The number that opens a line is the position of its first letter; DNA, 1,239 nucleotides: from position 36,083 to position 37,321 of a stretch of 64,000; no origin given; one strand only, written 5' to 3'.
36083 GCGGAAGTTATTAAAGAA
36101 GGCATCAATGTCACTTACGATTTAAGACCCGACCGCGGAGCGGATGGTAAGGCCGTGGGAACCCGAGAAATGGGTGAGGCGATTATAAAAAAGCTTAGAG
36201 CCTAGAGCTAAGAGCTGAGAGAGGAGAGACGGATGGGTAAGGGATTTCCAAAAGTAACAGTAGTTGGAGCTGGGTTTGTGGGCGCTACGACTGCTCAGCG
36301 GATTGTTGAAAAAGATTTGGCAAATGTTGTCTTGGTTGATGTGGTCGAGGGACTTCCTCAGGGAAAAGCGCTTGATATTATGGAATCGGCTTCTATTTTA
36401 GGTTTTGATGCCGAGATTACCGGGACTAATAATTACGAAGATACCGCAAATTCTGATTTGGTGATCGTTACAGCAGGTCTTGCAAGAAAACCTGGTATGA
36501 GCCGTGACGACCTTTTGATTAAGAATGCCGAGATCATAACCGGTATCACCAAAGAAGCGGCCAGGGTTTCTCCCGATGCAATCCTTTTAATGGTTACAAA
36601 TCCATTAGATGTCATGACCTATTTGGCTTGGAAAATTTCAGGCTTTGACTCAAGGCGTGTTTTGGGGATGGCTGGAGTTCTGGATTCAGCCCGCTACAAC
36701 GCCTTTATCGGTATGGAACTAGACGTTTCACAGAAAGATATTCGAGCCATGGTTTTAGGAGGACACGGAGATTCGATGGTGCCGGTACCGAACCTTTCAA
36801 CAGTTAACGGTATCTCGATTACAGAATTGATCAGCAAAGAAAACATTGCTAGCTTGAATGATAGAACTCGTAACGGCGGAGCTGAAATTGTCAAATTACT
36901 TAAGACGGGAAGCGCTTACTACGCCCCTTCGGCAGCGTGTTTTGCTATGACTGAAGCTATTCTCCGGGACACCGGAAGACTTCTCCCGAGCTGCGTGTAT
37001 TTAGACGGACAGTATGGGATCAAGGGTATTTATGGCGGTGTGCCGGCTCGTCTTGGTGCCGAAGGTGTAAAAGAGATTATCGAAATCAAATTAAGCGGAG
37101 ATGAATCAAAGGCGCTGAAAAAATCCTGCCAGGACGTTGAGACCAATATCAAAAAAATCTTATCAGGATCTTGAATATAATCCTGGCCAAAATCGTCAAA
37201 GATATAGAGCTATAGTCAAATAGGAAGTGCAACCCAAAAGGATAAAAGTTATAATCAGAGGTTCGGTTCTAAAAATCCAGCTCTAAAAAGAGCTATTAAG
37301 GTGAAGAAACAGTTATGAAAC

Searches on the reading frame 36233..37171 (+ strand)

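Call 50: search_protein_families(library=pfam, proteins=[window:36233-37171:+], max_evalue=0.00001)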
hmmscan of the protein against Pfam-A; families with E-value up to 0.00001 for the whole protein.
window:36233-37171:+ (313 aa): 2 families
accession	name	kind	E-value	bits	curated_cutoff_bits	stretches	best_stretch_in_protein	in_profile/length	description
PF00056.29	Ldh_1_N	-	1.5e-41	142.2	27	1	7-145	2-141/141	lactate/malate dehydrogenase, NAD binding domain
PF02866.23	Ldh_1_C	-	1.7e-33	116.5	22.6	1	150-310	3-171/174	lactate/malate dehydrogenase, alpha/beta C-terminal domain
